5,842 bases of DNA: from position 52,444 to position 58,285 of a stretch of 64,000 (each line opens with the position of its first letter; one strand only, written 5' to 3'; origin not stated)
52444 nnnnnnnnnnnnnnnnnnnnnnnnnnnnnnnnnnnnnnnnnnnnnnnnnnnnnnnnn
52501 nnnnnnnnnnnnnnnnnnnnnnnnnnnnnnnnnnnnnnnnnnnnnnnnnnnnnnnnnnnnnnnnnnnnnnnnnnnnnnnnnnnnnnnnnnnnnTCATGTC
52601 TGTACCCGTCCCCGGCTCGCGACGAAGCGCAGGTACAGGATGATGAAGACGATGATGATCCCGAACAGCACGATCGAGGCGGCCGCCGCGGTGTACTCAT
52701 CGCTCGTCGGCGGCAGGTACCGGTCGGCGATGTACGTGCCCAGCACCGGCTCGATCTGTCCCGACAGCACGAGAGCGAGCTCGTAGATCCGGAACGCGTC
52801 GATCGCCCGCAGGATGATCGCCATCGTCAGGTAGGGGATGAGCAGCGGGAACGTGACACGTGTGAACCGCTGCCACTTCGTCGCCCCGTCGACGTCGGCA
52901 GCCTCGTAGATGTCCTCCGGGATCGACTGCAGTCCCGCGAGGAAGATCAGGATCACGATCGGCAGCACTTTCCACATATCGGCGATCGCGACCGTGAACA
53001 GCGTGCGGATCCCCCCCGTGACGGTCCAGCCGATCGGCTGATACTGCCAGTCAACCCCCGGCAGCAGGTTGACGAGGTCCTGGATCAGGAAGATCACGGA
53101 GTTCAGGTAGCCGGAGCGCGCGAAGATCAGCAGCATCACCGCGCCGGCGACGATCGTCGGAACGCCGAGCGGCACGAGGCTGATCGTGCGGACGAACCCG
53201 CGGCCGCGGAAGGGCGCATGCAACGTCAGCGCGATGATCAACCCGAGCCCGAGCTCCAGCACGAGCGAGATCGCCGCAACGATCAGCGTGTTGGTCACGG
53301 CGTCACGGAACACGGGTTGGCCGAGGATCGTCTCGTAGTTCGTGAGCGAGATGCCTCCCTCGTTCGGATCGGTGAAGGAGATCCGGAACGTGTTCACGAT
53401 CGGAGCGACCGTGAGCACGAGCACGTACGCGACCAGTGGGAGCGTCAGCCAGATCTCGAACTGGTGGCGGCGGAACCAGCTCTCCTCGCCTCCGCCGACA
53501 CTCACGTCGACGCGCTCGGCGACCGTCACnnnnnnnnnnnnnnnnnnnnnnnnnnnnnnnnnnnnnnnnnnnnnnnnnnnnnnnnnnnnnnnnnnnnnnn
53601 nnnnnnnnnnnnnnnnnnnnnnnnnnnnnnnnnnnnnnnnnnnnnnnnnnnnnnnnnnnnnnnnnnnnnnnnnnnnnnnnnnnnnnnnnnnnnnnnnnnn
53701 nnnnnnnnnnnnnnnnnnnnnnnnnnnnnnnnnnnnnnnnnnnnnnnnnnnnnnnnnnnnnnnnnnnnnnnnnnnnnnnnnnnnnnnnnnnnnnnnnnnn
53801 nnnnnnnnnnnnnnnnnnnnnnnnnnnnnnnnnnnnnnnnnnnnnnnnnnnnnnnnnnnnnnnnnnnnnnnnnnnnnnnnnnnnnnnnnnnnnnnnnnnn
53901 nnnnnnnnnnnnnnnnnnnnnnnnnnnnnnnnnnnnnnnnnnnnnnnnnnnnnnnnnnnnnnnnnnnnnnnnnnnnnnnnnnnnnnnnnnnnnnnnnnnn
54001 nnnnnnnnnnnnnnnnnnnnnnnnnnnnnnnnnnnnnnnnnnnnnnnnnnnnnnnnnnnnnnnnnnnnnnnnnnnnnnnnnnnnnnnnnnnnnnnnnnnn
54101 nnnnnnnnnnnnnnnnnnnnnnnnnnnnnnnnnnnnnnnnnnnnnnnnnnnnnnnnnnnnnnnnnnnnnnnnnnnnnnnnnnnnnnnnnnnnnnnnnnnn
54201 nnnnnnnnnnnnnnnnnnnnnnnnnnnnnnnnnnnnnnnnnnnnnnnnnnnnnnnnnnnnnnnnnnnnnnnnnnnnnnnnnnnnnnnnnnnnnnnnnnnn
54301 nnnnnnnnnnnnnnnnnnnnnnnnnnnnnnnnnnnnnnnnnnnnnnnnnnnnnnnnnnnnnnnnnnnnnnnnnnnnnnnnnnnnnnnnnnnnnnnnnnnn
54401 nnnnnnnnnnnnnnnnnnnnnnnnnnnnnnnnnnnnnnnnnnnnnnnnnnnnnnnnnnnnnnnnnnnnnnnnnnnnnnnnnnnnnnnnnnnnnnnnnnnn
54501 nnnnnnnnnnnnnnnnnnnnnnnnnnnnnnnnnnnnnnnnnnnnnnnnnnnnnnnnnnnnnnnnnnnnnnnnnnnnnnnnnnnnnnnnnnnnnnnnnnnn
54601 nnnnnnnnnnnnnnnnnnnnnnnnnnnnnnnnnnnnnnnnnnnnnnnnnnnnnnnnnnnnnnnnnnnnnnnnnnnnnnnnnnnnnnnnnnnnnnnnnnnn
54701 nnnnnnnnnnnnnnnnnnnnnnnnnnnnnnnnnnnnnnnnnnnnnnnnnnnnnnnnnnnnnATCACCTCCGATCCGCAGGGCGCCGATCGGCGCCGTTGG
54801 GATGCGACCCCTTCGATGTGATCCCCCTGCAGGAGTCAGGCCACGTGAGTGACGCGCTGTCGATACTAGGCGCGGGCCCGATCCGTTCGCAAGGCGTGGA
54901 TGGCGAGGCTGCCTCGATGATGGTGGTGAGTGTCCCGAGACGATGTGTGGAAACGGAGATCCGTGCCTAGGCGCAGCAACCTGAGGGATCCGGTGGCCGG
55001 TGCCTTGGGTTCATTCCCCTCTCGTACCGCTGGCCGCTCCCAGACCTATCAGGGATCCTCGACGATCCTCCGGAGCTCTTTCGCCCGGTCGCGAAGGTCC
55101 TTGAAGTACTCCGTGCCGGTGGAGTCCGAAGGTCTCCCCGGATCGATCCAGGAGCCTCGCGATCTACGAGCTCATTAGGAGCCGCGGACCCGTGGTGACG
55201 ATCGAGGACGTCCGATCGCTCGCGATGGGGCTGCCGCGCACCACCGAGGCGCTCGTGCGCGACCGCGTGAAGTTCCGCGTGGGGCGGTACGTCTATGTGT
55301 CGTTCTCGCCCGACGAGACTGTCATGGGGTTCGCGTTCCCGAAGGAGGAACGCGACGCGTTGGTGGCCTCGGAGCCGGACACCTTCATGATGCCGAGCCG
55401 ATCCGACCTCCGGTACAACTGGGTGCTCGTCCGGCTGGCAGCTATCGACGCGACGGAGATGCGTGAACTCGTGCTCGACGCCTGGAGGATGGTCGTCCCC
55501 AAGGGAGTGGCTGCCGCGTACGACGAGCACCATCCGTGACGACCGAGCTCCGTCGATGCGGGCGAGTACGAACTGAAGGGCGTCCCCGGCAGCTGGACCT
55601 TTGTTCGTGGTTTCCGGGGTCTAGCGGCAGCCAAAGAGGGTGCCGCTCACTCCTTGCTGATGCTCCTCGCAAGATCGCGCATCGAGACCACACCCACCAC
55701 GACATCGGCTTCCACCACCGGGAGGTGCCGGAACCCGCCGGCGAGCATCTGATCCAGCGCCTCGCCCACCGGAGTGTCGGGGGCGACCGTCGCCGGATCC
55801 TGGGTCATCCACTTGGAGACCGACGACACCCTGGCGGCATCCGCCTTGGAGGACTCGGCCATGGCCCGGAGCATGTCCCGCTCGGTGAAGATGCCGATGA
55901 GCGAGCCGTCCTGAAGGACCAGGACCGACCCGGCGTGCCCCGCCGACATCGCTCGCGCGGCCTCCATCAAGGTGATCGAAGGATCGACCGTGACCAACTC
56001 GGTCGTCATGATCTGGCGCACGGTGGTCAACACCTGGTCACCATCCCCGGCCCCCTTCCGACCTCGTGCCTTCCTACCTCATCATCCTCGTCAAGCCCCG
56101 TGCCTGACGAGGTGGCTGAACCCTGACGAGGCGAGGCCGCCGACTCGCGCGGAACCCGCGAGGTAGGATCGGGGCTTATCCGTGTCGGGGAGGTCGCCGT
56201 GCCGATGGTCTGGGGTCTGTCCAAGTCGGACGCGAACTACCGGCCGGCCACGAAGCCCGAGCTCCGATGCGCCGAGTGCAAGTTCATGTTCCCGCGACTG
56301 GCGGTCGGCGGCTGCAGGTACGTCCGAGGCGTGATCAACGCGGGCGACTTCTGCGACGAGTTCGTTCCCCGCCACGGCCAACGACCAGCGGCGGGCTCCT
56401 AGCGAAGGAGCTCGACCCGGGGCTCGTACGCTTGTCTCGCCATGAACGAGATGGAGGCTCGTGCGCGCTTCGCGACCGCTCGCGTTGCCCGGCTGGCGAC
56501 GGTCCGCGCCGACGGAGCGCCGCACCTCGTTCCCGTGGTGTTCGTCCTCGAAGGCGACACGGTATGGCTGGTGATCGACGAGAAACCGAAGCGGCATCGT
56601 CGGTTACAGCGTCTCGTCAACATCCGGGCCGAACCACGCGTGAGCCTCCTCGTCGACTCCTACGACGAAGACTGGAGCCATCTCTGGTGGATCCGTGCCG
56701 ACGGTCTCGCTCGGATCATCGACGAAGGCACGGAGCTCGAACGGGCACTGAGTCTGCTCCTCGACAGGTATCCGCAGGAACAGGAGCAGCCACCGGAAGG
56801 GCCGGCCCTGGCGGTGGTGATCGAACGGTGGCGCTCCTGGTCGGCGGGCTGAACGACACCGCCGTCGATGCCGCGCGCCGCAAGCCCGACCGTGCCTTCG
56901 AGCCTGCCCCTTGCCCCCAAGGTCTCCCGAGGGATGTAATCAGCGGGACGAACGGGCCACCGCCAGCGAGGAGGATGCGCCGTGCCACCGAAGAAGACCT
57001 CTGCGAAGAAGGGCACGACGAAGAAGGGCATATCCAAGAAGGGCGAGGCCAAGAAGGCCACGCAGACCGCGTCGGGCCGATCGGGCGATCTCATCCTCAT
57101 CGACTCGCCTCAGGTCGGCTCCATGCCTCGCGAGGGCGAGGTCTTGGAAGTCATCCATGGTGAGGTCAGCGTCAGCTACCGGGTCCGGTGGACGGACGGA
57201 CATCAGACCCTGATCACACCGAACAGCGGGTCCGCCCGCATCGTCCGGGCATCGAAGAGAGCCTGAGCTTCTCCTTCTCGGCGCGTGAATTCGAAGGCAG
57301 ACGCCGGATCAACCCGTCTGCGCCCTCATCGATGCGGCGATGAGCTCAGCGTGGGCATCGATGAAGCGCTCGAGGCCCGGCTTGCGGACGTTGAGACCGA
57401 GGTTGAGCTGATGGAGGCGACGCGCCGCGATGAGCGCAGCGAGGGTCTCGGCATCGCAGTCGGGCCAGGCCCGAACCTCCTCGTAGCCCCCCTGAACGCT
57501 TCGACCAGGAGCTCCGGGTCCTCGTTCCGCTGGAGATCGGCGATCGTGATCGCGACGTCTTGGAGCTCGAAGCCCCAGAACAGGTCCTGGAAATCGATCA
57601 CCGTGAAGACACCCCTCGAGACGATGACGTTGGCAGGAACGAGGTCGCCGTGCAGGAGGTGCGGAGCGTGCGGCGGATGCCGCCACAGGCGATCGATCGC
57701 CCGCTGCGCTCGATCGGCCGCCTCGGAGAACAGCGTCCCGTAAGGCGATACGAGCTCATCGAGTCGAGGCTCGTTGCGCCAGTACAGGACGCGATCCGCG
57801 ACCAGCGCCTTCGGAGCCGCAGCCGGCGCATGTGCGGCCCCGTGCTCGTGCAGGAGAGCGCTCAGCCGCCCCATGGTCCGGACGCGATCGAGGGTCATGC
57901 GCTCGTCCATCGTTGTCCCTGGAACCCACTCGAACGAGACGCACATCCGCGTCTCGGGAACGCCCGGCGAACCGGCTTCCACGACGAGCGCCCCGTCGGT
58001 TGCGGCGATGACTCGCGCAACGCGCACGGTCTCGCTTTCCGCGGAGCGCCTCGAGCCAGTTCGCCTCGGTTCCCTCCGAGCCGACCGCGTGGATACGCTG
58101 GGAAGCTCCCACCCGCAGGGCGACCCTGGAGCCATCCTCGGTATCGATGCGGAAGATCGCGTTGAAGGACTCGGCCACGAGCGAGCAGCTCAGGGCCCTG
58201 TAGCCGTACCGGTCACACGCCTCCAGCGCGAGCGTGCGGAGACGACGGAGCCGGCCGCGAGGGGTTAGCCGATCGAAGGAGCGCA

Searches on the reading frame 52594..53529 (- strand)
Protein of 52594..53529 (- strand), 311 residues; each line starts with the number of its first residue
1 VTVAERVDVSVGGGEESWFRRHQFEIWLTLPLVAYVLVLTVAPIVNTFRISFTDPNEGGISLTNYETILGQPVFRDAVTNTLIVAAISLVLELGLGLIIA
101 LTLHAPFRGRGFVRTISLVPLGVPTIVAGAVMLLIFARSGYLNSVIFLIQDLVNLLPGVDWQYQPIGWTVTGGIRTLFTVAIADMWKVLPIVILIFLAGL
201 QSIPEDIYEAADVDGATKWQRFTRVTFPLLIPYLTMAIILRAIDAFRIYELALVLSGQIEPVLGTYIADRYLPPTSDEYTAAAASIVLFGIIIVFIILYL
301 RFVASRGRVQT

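Call 54: search_protein_families(library=pfam, proteins=[window:52594-53529:-], max_evalue=0.00001)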
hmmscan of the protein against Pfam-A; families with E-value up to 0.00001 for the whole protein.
window:52594-53529:- (311 aa): 1 family
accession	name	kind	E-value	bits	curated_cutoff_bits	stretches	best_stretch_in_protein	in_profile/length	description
PF00528.27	BPD_transp_1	-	2.2e-18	67.1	26.4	1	94-298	3-175/184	Binding-protein-dependent transport system inner membrane component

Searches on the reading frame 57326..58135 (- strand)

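Call 54: search_protein_families(library=pfam, proteins=[window:57326-58135:-], max_evalue=0.00001)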
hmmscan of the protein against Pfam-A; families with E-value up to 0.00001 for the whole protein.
window:57326-58135:- (269 aa): 1 family
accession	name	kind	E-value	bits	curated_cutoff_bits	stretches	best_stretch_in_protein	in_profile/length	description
PF01636.29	APH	-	2.2e-20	73.9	23.2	1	66-223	73-233/239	Phosphotransferase enzyme family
